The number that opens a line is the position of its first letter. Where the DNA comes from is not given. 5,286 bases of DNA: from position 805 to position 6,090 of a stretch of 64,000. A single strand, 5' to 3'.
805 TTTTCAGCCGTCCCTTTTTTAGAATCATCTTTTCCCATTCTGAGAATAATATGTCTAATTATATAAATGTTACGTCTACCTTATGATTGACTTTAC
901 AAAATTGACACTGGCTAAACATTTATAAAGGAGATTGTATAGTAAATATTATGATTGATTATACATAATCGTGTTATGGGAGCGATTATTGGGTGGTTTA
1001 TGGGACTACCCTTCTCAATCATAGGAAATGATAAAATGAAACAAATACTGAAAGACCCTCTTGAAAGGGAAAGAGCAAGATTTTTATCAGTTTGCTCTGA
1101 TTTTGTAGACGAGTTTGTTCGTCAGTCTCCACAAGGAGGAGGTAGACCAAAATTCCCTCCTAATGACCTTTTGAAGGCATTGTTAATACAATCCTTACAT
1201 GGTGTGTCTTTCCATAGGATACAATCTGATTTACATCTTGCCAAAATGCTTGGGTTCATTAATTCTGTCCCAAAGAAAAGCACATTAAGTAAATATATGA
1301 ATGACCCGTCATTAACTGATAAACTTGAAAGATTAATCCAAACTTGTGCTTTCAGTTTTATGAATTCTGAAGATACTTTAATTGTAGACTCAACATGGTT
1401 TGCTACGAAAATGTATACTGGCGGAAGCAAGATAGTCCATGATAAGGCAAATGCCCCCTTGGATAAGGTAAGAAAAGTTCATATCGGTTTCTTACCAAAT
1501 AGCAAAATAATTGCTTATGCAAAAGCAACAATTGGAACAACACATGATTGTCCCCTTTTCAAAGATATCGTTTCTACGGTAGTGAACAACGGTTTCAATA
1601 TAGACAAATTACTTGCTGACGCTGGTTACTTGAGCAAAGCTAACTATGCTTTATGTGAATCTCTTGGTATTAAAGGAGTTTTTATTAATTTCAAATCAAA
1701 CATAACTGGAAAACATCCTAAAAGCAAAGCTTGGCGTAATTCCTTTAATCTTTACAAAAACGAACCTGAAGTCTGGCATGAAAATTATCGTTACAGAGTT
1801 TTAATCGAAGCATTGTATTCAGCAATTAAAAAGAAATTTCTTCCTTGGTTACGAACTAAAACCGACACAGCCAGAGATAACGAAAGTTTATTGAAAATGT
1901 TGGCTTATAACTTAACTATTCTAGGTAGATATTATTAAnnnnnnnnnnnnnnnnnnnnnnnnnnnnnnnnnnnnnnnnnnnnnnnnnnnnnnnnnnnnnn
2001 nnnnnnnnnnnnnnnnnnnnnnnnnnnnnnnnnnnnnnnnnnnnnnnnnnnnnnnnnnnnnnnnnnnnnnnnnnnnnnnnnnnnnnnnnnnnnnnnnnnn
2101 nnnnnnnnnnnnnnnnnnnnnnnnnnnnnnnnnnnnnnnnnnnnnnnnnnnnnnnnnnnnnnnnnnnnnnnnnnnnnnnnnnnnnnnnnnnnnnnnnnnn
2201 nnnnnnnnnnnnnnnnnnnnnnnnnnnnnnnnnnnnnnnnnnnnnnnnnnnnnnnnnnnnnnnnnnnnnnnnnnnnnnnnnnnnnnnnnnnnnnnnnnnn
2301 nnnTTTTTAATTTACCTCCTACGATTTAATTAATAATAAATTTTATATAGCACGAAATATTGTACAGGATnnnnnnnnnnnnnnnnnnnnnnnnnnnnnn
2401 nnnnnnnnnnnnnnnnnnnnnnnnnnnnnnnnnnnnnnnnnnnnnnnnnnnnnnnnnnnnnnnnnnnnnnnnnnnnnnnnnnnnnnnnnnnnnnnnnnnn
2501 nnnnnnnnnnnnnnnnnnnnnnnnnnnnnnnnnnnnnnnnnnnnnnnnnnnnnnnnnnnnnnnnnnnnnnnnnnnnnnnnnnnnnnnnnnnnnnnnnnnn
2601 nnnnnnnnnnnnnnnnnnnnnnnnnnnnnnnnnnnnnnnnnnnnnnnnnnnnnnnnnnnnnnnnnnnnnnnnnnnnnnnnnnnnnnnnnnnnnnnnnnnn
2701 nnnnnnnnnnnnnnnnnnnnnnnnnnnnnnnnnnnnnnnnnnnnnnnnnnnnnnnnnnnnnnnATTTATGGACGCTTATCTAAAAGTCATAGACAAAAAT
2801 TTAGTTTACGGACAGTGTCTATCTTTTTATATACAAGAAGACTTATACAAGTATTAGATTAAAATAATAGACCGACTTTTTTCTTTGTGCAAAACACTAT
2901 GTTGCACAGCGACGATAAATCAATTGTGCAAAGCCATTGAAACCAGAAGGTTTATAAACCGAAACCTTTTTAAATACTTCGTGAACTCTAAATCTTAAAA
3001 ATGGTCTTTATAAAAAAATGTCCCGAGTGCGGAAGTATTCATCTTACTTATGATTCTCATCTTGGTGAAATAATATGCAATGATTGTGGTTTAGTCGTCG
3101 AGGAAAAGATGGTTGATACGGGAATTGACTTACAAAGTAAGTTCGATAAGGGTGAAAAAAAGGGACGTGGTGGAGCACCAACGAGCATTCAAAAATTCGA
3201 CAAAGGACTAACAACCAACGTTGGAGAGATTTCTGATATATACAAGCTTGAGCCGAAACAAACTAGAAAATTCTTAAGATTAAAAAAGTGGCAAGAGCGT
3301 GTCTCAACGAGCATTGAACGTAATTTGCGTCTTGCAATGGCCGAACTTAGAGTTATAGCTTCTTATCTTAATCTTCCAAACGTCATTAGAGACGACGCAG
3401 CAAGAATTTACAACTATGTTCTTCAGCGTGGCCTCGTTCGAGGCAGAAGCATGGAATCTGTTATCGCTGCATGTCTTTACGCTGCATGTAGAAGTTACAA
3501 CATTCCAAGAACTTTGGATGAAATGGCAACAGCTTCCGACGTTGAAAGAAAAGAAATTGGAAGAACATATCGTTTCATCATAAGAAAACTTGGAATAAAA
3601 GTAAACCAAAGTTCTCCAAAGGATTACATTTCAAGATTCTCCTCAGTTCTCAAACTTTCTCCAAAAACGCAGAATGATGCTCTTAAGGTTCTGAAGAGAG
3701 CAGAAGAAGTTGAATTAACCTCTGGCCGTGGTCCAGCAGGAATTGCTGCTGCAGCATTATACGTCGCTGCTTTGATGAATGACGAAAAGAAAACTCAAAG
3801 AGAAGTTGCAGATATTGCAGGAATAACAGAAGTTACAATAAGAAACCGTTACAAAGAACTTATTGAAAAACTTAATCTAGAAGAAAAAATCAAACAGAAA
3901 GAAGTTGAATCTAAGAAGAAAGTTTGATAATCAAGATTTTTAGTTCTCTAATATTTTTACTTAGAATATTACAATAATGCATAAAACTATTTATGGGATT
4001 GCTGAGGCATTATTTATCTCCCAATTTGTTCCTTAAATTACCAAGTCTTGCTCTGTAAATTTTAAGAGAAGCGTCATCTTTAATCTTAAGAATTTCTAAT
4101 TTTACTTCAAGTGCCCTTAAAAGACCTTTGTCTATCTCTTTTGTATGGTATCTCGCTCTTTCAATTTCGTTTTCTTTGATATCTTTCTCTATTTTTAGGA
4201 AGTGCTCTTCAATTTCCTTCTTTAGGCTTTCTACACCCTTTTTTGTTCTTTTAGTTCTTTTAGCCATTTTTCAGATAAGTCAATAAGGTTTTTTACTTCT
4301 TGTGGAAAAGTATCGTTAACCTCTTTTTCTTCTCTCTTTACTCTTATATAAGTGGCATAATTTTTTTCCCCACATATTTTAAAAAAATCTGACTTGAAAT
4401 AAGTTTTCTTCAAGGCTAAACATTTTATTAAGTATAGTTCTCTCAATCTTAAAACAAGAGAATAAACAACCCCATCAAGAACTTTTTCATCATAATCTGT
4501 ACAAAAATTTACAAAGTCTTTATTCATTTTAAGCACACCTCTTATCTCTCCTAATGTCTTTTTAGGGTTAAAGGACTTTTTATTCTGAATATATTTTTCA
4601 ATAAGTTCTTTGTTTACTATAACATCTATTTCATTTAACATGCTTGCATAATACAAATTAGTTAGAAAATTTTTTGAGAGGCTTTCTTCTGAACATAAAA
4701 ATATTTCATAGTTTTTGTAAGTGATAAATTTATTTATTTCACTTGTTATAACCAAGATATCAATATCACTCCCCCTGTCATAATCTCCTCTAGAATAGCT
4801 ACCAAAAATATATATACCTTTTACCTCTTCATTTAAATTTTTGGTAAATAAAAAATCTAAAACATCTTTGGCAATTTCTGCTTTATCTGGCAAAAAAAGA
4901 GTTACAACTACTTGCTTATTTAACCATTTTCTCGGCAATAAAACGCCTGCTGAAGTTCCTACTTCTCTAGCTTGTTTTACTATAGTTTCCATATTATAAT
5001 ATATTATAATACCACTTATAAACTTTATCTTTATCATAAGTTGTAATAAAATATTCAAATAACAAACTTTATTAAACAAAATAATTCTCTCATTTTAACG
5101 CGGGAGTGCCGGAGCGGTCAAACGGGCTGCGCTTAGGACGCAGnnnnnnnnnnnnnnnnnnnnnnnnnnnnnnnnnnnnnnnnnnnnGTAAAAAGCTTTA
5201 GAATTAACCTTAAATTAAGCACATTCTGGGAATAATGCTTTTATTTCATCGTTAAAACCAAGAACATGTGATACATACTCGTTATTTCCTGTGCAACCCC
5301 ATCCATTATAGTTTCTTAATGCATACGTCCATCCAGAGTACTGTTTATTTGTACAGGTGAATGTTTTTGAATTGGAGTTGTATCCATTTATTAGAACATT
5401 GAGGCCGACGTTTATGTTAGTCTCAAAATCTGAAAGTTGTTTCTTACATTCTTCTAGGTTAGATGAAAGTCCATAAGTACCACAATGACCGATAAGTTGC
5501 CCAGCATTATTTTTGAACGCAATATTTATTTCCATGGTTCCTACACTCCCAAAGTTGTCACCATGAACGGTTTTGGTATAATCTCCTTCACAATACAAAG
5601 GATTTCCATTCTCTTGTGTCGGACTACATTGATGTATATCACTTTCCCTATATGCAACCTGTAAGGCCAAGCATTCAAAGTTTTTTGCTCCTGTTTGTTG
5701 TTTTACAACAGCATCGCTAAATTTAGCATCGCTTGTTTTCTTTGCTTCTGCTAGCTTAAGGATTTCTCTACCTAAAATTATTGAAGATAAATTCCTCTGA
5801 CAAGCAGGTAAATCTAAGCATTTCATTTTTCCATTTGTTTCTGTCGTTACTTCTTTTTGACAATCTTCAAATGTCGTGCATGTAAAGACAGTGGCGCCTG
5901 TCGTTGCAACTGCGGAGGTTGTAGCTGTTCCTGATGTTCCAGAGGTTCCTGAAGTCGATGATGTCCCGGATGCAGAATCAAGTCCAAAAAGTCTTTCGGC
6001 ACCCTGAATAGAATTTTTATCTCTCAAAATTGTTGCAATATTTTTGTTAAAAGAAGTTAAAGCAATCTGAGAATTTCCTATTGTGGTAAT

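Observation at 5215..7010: Two peptidoglycan-hydrolase-like modules at the C-terminus of an archaeal giant protein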

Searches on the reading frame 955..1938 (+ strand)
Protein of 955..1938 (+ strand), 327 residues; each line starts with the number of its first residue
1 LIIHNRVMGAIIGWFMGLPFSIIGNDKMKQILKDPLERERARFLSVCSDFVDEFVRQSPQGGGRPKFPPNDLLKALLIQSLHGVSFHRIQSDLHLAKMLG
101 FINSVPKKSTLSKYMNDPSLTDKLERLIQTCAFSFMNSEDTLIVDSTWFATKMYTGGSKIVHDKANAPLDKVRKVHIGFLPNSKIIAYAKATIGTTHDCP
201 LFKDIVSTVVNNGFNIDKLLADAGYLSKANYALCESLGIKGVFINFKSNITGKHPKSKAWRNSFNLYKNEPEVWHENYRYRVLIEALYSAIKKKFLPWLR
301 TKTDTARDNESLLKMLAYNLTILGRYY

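Call 10: search_protein_families(library=pfam, proteins=[window:955-1938:+], max_evalue=0.001)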
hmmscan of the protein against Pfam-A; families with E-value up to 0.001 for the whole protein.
window:955-1938:+ (327 aa): 2 families
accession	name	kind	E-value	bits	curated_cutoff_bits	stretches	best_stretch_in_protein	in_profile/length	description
PF01609.27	DDE_Tnp_1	-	3.9e-14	53.3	23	1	139-320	4-200/200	Transposase DDE domain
PF05598.16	DUF772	-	2.9e-06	27.6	23.1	1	63-127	1-70/74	Transposase domain (DUF772)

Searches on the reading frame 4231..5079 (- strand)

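Call 10: search_protein_families(library=pfam, proteins=[window:4231-5079:-], max_evalue=0.001)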
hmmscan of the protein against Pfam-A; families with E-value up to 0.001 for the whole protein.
window:4231-5079:- (282 aa): 2 families
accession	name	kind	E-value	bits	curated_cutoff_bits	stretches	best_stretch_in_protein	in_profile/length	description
PF01909.29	NTP_transf_2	-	5.6e-11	43.1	21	1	82-147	11-57/93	Nucleotidyltransferase domain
PF18765.7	Polbeta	-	2.3e-08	34.5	26.9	1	83-124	10-45/93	Polymerase beta, Nucleotidyltransferase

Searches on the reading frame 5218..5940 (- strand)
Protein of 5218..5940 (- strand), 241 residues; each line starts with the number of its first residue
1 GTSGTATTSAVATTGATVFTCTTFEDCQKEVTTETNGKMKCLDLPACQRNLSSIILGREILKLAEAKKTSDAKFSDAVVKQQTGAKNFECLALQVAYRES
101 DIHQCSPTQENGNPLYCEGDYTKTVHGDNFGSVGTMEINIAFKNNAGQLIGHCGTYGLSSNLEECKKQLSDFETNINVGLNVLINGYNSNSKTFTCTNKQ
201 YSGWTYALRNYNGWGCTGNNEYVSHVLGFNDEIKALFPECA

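Call 8: search_solved_structures(query=window:5218-5940:-, max_evalue=10, show_alignments=3)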
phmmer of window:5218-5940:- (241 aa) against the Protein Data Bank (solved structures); distinct sequences matched with E-value up to 10: 0.

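Call 9: search_protein_families(library=pfam, proteins=[window:5218-5940:-], max_evalue=10)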
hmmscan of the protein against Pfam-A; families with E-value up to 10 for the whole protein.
window:5218-5940:- (241 aa): 2 families
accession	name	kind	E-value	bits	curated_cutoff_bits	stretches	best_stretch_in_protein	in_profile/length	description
PF07127.16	Nodulin_late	-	0.01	16.6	30.4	1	11-43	20-50/54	Late nodulin domain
PF08646.16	Rep_fac-A_C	-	0.2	11.9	28.5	1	16-50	15-46/146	Replication factor-A C terminal domain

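Call 36: search_solved_structures(query=A3, max_evalue=10, show_alignments=4)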
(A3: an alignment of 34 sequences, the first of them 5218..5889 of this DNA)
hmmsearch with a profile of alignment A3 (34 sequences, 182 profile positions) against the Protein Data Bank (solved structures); distinct sequences matched with E-value up to 10: 7.
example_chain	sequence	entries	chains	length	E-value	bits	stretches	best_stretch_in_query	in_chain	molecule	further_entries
3mgw_A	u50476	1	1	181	0.016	18.1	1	86-134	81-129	Lysozyme g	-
4g9s_A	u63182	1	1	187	0.017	18.1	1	86-134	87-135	Goose-type lysozyme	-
3gxk_A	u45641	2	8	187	0.044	16.7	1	86-168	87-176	Goose-type lysozyme 1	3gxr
153l_A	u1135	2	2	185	0.055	16.4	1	86-150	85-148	GOOSE LYSOZYME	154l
3wyh_A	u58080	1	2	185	0.082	15.8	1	86-150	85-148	Lysozyme g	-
1gbs_A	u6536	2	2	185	0.3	14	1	86-150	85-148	AUSTRALIAN BLACK SWAN EGG WHITE LYSOZYME | LYSOZYME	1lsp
1gfv_A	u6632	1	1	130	0.64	12.9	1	81-165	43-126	LYSOZYME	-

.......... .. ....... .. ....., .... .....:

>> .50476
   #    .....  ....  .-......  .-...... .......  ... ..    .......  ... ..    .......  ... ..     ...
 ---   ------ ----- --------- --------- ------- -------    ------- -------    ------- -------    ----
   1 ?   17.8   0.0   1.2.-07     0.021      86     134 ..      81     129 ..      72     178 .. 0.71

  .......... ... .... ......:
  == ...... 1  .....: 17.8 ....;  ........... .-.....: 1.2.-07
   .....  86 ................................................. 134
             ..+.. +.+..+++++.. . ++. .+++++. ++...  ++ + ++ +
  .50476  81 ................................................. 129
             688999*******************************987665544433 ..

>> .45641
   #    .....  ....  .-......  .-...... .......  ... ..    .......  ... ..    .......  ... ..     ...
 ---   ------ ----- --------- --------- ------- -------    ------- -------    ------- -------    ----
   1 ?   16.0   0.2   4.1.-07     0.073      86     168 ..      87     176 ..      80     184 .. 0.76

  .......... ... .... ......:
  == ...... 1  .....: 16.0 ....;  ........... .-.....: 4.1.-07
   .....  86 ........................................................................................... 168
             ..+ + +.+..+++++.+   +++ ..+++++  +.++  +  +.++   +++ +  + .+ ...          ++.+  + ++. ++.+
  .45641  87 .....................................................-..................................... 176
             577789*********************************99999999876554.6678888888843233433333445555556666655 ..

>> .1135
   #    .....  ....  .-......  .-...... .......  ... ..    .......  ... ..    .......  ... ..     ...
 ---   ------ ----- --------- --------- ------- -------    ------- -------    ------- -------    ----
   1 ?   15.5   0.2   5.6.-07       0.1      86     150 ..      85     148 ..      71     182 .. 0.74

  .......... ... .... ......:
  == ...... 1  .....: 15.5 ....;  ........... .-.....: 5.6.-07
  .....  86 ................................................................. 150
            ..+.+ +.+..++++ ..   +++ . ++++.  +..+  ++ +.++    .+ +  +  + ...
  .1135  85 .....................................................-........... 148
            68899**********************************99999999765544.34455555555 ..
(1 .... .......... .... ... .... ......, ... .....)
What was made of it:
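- On SLT / GH23 lysozyme-like superfamily (Pfam PF01464, clan Lysozyme-like): The family profile hits goose lysozymes at E 0.016 (call 36).
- The family's MQIN aligns to goose lysozyme's MQVD (call 36).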

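Call 37: search_protein_families(library=pfam, alignment_id=A3, max_evalue=1)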
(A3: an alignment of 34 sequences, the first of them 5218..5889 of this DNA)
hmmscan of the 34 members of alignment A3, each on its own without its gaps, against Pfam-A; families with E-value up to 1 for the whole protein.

A. member 1, window:5218-5889:- (224 aa): 1 family
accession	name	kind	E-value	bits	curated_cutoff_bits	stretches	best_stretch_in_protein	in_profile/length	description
PF07127.16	Nodulin_late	-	0.31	11.8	30.4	1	2-26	28-50/54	Late nodulin domain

B. families by the number of members that match (of 34 scanned): 17 families
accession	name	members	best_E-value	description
PF01464.25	SLT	8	7.5e-06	Transglycosylase SLT domain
PF24100.1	DUF7381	3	0.0042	Domain of unknown function (DUF7381)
PF13702.11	Lysozyme_like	2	0.0057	Lysozyme-like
PF24359.1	DUF7515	2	0.088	Domain of unknown function (DUF7515)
PF07127.16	Nodulin_late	2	0.13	Late nodulin domain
PF00110.24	wnt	1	0.0079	wnt family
PF22548.2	AEP-TOTE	1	0.045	TOTE conflict system, Archaeo-Eukaryotic Primase domain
PF24027.1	DUF7338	1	0.076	Family of unknown function (DUF7338)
PF24898.2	GGDEF_GdpP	1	0.077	Cyclic-di-AMP phosphodiesterase GdpP-like, GGDEF domain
PF10477.14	EIF4E-T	1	0.088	Nucleocytoplasmic shuttling protein for mRNA cap-binding EIF4E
PF18896.5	SLT_3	1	0.1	Lysozyme like domain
PF24508.1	TXNDC16_N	1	0.11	TXNDC16 N-terminal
PF05323.17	Pox_A21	1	0.12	Poxvirus A21 Protein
PF10115.14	HlyU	1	0.16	Transcriptional activator HlyU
PF11543.14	UN_NPL4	1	0.18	Nuclear pore localisation protein NPL4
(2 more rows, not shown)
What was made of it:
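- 5218..5889 (-): SLT / goose-lysozyme-like (GH23-type) domain, res 2126-2349. 8/34 members hit Pfam SLT (call 37).
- On SLT / GH23 lysozyme-like superfamily (Pfam PF01464, clan Lysozyme-like): 8 of 34 close relatives hit SLT (best E 7.5e-6) and 2 hit Lysozyme_like (call 37).
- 8/34 members hit Pfam SLT at E down to 7.5e-6, and 2 hit Lysozyme_like (call 37). Relatives hit Pfam SLT (call 37).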

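Call 42: predict_structure(alignment_id=A3)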
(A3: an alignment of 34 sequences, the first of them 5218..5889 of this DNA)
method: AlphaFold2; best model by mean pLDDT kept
length: 224 residues; sequences in the alignment: 34
mean_pLDDT: 86.7   pTM: 0.84
mean pLDDT of the five models: 86.7, 86.7, 86.5, 86.0, 85.7
residues with pLDDT >= 90: 156; 70-90: 31; 50-70: 18; < 50: 19
segments of 3 or more residues with pLDDT < 50: 1-7, 15-23
pLDDT, mean of each block of 10 residues (from residue 1): 46 47 56 87 97 93 98 98 95 88 94 91 72 82 94 97 97 94 97 89 95 95 95
secondary structure, 60 per line:
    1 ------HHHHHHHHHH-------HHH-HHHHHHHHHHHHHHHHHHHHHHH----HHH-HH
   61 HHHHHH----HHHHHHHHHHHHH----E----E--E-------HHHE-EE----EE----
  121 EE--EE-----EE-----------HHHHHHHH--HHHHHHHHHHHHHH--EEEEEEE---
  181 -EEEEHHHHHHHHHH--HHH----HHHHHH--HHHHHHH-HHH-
elements in order: H7-16 H28-50 H59-66 H71-83 H145-152 H155-168 E171-177 E182-185 H186-195 H205-210 H213-219
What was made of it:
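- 5218..5889 (-): AlphaFold2 pLDDT 86.7 (call 42).
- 5638..5652 (-): Y-R-E-S-D, containing the catalytic Glu2207-Ser2208 (SLT motif I). The Glu lies at the C-terminal end of helix 71-83 of the model (call 42).
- On SLT / GH23 lysozyme-like superfamily: The Glu is at the end of model helix 71-83 (call 42).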

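Call 46: fold_search(model_id=the predicted structure, library=pdb)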
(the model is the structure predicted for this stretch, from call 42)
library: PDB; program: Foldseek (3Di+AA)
matches with E <= 10: 14; with E <= 0.001: 0
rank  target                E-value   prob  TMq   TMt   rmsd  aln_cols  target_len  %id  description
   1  1gbs                  3.9e-01  0.47  0.31  0.36   7.8       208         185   12  CRYSTAL STRUCTURE OF BLACK SWAN GOOSE-TYPE LYSOZYME AT 1.8 ANGSTROMS RESOLUTION (released 1995-07-10)
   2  3wyh_A                4.1e-01  0.33  0.31  0.37  12.2       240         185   13  Structure of disulfide bond deletion mutant of ostrich egg white lysozyme (released 2014-10-15)
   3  6g1g_A                9.4e-01  0.41  0.42  0.44  10.4       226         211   15  GH124 cellulase from Ruminiclostridium thermocellum in complex with Mn and cellotriose (released 2018-08-15)
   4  2xhs_A                1.6e+00  0.06  0.20  0.19  17.1       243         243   12  Crystal structure of the ligand binding domain of Fushi tarazu factor 1 of Drosophila melanogaster. (released 2011-07-20)
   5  3gxk_C                1.8e+00  0.18  0.30  0.37   9.8       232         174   11  The crystal structure of g-type lysozyme from Atlantic cod (Gadus morhua L.) in complex with NAG oligomers sheds new l (released 2009-10-20)
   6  6vc2_A                2.6e+00  0.05  0.22  0.21  14.8       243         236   14  LRH-1 bound to SS-RJW100 and a fragment of the Tif2 Coactivator (released 2020-12-23)
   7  5aa1_D                5.6e+00  0.04  0.27  0.17  12.1       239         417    8  Crystal structure of MltF from Pseudomonas aeruginosa in complex with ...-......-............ (released 2016-10-12)
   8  1rxq_A                5.9e+00  0.02  0.16  0.19  20.1       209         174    8  YfiT from Bacillus subtilis is a probable metal-dependent hydrolase with an unusual four-helix bundle topology (released 2004-07-20)
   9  8zfp_B                7.3e+00  0.03  0.23  0.21  16.9       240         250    9  Crystal Structure of Human PPARgamma Ligand Binding Domain in Complex with GW9662 and MRL24 (released 2024-08-07)
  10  6ul3_A                9.0e+00  0.05  0.27  0.43  10.2       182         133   12  Crystal structure of a lysozyme from Litopenaeus vannamei (released 2020-03-25)
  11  3cml                  9.0e+00  0.01  0.16  0.13  19.3       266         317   14  Crystal Structure of the DBL3x domain of the Plasmodium falcipurum VAR2CSA protein (released 2008-09-02)
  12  7saz_A                9.5e+00  0.02  0.19  0.19  14.3       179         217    9  Structure of GldLM, the proton-powered motor that drives Type IX protein secretion and gliding motility in Capnocytoph (released 2022-03-23)
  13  8uxn_A                9.5e+00  0.01  0.12  0.11  18.3       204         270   13  Caulobacter crescentus FljM flagellar filament (symmetrized) (released 2024-06-26)
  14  8dol_A                1.0e+01  0.01  0.19  0.11  14.4       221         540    7  Mechanism of regulation of the Helicobacter pylori Cagbeta ATPase by CagZ (released 2023-02-15)
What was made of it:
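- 5218..5889 (-): Foldseek top hits are goose lysozymes, GH124 and MltF (call 46).
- On SLT / GH23 lysozyme-like superfamily: None is significant (call 46).
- Closest known: Family 1 lytic transglycosylases. Different: Overall structural similarity is low, TM 0.31-0.42 (call 46).
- The top fold hits are goose lysozymes, GH124 and MltF (call 46).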

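Call 68: search_protein_families(library=ncbifam, proteins=[window:5218-5889:-], max_evalue=0.01)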
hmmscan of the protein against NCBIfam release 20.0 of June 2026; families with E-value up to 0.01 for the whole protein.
window:5218-5889:- (224 aa): 0 families

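Call 69: search_protein_families(library=phrogs, proteins=[window:5218-5889:-], max_evalue=0.01)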
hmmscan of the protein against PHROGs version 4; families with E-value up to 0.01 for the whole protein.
window:5218-5889:- (224 aa): 0 families
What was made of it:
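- Tried and rejected: NCBIfam and PHROGs gave no hit for either window domain (calls 68, 69).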
